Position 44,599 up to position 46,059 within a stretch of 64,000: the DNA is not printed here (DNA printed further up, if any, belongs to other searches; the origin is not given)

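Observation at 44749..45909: Clear UDP-sulfoquinovose synthase embedded among glycan glycosyltransferases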

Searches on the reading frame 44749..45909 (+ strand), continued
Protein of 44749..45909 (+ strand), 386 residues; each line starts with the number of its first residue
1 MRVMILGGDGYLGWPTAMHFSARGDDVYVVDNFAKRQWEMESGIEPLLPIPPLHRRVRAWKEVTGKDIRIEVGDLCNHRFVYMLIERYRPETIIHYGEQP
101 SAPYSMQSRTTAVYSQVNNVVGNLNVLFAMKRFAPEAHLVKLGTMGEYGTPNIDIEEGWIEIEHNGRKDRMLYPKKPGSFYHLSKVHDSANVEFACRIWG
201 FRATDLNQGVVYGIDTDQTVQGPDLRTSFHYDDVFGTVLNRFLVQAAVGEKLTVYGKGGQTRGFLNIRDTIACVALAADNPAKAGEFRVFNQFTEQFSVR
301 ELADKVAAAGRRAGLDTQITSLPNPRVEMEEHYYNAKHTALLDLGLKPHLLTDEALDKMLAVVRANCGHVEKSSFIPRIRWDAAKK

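Call 92: search_protein_families(library=pfam, proteins=[L170:444-1064:+, L170:1027-1494:+, L170:5828-6523:+, L170:6513-8291:+, L170:8351-9349:+, L170:9671-10474:+, L170:10486-10887:+, L170:12148-13428:+, L170:13669-15306:+, L170:9342-9671:+], max_evalue=0.01)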
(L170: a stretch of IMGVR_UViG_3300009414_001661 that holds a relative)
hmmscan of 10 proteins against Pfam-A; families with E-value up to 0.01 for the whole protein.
L170:444-1064:+ (206 aa): 4 families
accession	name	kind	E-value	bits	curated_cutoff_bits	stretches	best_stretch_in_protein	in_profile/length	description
PF01381.28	HTH_3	-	0.0028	18.1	23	1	23-49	8-34/55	Helix-turn-helix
PF13542.12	HTH_Tnp_ISL3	-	0.0045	16.9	27.4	1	22-46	24-48/51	Helix-turn-helix domain of transposase family ISL3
PF04545.22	Sigma70_r4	-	0.005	16.8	24.1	0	11-44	7-40/50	Sigma-70, region 4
PF01371.25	Trp_repressor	-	0.0082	16.6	27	0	15-46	40-71/88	Trp repressor protein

L170:1027-1494:+ (155 aa): 0 families

L170:5828-6523:+ (231 aa): 1 family
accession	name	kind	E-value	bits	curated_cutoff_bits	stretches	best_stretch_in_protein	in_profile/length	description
PF03102.20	NeuB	-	2.7e-36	125.7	22.1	1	60-230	56-237/241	NeuB family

L170:6513-8291:+ (592 aa): 1 family
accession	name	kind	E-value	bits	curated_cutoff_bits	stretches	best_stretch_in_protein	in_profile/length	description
PF02867.20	Ribonuc_red_lgC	-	7.8e-98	328.8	23.9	1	95-556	2-522/523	Ribonucleotide reductase, barrel domain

L170:8351-9349:+ (332 aa): 1 family
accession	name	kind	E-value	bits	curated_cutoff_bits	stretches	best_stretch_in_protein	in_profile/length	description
PF12705.13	PDDEXK_1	-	1.5e-11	45.1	22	1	9-295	5-247/247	PD-(D/E)XK nuclease superfamily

L170:9671-10474:+ (267 aa): 2 families
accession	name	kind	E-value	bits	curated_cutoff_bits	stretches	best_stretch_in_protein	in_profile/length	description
PF13479.12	AAA_24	-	2.3e-10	41.1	27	1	15-227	4-186/195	AAA domain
PF13191.12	AAA_16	-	0.00058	20.8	32.6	1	10-34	21-45/167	AAA ATPase domain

L170:10486-10887:+ (133 aa): 2 families
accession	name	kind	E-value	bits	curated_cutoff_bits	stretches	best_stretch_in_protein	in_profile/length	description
PF05037.18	DUF669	-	6.4e-06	26.8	21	1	16-117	12-115/138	Protein of unknown function (DUF669)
PF06216.16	RTBV_P46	-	0.007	15.8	25.6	1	37-95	253-311/389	Rice tungro bacilliform virus P46 protein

L170:12148-13428:+ (426 aa): 2 families
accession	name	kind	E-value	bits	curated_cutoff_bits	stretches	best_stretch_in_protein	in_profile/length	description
PF01555.25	N6_N4_Mtase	-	1e-14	55.5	26.7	1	214-390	4-200/221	DNA methylase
PF02195.25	ParB_N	-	8e-12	45.5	26.3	1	17-87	20-93/95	ParB N-terminal domain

L170:13669-15306:+ (545 aa): 3 families
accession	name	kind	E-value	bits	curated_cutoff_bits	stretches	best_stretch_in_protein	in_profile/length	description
PF00476.26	DNA_pol_A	-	7.1e-18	65.1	34.3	1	400-522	2-126/381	DNA polymerase family A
PF03167.25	UDG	-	9.1e-16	58.7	24.3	1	9-161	3-124/141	Uracil DNA glycosylase superfamily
PF01612.26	DNA_pol_A_exo1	-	5.5e-11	43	23.6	1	199-367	8-171/173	3'-5' exonuclease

L170:9342-9671:+ (109 aa): 0 families
